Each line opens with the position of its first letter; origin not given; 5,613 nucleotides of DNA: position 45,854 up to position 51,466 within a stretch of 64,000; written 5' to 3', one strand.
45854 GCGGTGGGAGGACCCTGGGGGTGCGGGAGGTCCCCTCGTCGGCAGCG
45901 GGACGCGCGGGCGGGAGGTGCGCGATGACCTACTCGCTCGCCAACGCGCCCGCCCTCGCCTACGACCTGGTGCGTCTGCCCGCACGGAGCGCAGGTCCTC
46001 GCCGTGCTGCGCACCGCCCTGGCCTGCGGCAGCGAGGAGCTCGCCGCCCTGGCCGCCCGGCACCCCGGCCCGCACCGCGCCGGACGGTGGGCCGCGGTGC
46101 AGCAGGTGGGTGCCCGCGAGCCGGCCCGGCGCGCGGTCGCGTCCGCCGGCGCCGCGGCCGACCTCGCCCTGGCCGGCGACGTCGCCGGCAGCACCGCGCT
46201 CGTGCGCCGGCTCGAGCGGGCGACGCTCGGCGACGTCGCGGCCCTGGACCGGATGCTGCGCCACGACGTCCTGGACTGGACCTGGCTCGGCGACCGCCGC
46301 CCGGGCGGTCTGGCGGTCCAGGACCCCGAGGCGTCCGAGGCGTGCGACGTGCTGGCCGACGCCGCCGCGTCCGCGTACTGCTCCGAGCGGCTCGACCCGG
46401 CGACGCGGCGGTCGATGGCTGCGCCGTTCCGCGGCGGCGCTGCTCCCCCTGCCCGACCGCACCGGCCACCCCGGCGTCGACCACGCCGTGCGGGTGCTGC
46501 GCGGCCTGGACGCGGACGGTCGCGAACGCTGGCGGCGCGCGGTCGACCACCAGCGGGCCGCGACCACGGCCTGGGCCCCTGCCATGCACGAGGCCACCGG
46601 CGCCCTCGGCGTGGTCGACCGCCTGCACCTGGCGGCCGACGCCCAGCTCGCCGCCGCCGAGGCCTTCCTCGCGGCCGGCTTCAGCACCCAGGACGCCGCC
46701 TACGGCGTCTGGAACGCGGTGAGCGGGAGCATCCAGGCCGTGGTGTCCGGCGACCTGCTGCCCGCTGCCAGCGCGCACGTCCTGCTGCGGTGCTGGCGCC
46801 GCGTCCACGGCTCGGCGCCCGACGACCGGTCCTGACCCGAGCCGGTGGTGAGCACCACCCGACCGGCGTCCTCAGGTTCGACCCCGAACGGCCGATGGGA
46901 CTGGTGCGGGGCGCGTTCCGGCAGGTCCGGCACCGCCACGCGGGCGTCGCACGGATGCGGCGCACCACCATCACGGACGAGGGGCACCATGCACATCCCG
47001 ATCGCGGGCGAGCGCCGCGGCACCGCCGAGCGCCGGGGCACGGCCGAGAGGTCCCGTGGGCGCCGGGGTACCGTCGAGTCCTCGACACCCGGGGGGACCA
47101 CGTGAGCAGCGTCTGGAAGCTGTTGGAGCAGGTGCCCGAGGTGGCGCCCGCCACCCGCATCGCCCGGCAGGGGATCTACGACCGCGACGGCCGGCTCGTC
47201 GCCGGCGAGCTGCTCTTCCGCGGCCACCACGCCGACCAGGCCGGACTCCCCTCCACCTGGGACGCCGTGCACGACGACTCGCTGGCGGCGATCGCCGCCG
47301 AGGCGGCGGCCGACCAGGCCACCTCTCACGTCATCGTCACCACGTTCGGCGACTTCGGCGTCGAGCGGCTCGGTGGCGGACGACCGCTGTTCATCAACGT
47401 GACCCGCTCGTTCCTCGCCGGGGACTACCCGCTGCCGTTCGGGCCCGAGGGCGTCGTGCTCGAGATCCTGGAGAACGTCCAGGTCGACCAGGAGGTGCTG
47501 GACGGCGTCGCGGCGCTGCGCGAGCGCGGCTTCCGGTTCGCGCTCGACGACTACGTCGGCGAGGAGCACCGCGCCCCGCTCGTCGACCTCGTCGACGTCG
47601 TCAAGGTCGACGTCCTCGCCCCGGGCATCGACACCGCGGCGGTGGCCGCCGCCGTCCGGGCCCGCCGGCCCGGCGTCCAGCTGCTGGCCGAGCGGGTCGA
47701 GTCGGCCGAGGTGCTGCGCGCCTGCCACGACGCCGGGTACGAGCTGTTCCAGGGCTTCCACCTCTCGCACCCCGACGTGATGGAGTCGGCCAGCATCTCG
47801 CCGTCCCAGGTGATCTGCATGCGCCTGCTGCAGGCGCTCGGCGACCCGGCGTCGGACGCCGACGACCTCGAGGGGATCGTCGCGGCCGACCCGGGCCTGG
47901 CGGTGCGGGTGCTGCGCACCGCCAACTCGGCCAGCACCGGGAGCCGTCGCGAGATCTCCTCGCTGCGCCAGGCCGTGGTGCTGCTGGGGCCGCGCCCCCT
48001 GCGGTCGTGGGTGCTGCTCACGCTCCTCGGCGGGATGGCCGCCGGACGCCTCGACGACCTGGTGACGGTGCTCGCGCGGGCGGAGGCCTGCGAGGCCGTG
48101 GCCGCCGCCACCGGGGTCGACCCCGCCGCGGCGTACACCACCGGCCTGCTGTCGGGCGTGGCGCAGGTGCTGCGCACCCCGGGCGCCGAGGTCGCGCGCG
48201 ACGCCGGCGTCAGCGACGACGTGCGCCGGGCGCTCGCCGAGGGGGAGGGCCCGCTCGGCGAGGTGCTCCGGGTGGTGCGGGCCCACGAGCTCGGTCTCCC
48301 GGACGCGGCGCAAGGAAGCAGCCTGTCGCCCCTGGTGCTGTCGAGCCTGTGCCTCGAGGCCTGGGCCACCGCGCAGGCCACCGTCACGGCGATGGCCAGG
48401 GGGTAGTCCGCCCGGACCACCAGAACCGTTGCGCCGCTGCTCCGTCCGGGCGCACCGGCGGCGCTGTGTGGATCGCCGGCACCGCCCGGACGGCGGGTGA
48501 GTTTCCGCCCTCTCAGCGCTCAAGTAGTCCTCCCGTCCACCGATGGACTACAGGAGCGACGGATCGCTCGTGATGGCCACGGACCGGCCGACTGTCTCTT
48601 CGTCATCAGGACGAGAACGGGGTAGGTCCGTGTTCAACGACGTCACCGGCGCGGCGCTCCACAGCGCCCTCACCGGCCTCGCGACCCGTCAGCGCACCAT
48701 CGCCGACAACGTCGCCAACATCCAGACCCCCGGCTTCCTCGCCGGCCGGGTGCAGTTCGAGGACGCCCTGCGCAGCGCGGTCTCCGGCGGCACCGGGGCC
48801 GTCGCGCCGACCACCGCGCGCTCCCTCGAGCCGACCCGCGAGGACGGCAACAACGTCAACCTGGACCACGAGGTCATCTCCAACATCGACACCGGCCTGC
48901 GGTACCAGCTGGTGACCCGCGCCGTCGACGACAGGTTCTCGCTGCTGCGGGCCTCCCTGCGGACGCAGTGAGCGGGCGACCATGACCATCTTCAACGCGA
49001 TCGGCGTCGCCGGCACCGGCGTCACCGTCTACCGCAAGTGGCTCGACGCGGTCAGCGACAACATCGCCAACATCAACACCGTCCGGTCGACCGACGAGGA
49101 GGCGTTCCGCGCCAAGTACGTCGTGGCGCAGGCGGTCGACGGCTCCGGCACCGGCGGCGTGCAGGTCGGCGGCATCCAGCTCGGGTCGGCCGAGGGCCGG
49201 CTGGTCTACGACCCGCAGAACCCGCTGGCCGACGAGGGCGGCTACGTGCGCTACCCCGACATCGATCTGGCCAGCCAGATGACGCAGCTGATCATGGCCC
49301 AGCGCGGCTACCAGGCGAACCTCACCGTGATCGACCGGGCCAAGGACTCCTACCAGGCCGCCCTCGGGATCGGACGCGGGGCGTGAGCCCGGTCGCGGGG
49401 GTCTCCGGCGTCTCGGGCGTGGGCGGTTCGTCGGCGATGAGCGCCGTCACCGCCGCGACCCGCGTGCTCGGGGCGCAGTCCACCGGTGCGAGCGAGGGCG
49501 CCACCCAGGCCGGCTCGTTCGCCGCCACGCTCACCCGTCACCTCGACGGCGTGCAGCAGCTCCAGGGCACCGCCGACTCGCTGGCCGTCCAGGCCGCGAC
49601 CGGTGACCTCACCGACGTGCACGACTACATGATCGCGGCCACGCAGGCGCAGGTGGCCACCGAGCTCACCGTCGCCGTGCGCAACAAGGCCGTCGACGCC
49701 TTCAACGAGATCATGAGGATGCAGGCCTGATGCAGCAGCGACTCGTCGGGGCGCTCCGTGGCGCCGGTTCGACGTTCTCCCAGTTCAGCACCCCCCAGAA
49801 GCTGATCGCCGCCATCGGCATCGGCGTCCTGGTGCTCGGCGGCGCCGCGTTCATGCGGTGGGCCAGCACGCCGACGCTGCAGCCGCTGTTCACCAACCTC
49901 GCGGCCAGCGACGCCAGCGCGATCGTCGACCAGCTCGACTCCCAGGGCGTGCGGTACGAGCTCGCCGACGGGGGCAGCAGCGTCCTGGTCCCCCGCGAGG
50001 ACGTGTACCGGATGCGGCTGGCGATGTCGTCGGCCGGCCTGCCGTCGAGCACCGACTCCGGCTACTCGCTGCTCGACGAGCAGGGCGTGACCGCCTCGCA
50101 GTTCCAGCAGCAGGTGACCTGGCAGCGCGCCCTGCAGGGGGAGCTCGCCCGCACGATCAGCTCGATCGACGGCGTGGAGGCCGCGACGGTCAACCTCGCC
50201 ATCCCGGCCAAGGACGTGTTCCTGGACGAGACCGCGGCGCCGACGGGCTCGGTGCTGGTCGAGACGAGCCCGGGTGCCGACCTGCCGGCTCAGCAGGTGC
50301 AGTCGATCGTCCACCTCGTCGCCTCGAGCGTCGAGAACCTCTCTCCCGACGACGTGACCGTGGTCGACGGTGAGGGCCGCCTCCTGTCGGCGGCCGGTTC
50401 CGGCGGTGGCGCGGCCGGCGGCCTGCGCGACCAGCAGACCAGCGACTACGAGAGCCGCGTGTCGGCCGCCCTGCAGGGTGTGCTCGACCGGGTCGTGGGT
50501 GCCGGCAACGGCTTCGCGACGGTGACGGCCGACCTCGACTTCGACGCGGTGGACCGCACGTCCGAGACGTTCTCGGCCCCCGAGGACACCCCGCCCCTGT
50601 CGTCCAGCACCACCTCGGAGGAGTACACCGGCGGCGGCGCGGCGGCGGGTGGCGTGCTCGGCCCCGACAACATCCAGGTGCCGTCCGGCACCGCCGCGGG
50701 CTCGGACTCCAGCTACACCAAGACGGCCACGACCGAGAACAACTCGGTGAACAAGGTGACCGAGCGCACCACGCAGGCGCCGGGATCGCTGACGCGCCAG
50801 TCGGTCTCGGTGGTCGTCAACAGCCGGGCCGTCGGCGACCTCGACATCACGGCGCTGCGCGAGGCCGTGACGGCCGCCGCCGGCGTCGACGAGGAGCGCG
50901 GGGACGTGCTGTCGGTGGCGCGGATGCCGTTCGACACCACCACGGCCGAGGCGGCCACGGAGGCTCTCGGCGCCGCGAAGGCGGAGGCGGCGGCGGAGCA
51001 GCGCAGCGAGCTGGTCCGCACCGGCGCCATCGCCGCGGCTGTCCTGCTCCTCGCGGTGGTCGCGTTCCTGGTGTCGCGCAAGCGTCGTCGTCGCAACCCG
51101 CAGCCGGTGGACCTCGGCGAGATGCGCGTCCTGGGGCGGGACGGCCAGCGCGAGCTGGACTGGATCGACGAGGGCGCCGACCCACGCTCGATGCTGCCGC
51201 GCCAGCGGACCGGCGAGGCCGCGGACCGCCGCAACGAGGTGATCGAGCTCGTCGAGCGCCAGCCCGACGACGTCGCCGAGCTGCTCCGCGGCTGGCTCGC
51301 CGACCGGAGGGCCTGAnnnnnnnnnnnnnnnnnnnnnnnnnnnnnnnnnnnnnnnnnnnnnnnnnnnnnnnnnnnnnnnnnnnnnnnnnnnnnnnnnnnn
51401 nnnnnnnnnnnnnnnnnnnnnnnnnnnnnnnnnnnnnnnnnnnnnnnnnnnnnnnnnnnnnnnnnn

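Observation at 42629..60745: Recurrent ACGGA-presenting stem-loops (ANGGAN hexaloops) in leaders behind four sigma-28 promoters: a CsrA/RsmE-like post-transcriptional layer with fliW but no csrA in view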

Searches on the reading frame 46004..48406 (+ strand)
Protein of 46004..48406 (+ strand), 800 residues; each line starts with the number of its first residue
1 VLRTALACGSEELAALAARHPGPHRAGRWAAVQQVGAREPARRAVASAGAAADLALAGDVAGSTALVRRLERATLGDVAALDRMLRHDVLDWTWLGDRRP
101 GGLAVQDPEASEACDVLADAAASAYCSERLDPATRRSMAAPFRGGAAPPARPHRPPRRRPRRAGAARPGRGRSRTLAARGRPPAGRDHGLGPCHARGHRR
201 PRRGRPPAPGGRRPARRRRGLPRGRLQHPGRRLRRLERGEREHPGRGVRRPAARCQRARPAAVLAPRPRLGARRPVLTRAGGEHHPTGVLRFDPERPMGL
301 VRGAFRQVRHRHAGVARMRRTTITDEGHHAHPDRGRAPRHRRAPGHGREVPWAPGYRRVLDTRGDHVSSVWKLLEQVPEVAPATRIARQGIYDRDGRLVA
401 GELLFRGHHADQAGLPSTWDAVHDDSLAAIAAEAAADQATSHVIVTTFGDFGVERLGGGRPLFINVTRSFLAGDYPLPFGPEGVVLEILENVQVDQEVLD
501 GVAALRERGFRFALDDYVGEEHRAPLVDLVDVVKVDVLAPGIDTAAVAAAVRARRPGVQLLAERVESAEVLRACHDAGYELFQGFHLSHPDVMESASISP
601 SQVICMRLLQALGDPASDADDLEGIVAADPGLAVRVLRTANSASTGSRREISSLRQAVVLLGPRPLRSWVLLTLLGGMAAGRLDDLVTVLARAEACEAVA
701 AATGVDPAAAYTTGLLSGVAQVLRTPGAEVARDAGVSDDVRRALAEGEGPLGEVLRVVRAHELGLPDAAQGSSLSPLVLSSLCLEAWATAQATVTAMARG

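Call 10: search_protein_families(library=pfam, proteins=[window:46004-48406:+], max_evalue=0.01)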
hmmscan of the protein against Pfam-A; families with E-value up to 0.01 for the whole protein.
window:46004-48406:+ (800 aa): 2 families
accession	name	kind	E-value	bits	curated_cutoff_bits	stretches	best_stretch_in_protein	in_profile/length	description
PF08668.18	HDOD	-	6.1e-20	72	22.9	1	604-723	7-134/196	HDOD domain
PF00563.25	EAL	-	3.2e-11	43.5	31.3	1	389-590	18-236/236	EAL domain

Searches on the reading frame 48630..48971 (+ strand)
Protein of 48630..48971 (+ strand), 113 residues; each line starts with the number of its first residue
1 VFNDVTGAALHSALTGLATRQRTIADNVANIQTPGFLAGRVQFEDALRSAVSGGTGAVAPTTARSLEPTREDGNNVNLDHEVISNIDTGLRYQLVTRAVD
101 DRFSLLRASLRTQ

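Call 15: search_protein_families(library=pfam, proteins=[window:48630-48971:+], max_evalue=0.01)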
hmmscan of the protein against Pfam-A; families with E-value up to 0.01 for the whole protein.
window:48630-48971:+ (113 aa): 1 family
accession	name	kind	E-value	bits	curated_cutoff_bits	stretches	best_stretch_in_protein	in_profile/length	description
PF00460.25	Flg_bb_rod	-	1.2e-06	28.8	20.7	1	12-36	6-30/31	Flagella basal body rod protein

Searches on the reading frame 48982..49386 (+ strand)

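Call 15: search_protein_families(library=pfam, proteins=[window:48982-49386:+], max_evalue=0.01)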
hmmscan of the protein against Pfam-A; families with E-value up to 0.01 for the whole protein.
window:48982-49386:+ (134 aa): 2 families
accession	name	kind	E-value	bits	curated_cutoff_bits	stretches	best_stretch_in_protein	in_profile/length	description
PF06429.18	Flg_bbr_C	-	6.1e-10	38.9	23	1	87-128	3-44/46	Flagellar basal body rod FlgEFG protein C-terminal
PF00460.25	Flg_bb_rod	-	0.00063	20.1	20.7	1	21-34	15-28/31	Flagella basal body rod protein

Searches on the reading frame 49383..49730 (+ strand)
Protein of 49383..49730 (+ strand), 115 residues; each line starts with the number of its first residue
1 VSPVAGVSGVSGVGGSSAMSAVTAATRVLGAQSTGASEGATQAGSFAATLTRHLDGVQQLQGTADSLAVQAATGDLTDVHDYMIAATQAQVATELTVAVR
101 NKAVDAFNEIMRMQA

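Call 69: search_protein_families(library=pfam, proteins=[window:49383-49730:+], max_evalue=0.05)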
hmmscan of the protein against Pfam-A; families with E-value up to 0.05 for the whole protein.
window:49383-49730:+ (115 aa): 1 family
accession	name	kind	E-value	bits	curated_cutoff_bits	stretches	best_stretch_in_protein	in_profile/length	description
PF02049.23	FliE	-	2.5e-25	88.9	22.4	1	32-114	6-88/89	Flagellar hook-basal body complex protein FliE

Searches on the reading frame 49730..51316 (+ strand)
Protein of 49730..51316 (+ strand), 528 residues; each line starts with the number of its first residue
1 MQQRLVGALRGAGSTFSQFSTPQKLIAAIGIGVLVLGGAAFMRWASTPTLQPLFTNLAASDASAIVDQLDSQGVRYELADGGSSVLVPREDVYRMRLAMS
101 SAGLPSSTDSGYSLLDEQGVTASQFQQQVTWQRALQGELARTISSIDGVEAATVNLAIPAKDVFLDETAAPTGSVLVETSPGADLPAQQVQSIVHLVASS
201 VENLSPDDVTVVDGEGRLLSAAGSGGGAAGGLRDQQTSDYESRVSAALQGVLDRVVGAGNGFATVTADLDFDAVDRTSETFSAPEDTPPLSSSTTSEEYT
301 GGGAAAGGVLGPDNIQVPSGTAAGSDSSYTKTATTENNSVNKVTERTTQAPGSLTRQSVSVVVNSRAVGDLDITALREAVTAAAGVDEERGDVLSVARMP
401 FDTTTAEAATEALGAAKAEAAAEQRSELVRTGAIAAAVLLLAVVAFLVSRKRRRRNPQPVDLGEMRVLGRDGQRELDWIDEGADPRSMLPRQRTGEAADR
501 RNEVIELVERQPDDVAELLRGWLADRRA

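Call 15: search_protein_families(library=pfam, proteins=[window:49730-51316:+], max_evalue=0.01)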
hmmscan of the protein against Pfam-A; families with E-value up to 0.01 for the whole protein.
window:49730-51316:+ (528 aa): 2 families
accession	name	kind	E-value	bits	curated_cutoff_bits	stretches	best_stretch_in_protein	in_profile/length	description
PF01514.23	YscJ_FliF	-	1.5e-63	214.4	24.4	1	46-220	2-178/179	Secretory protein of YscJ/FliF family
PF08345.17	YscJ_FliF_C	-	7.1e-33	114.6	23.8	1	252-401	1-147/147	Flagellar M-ring protein C-terminal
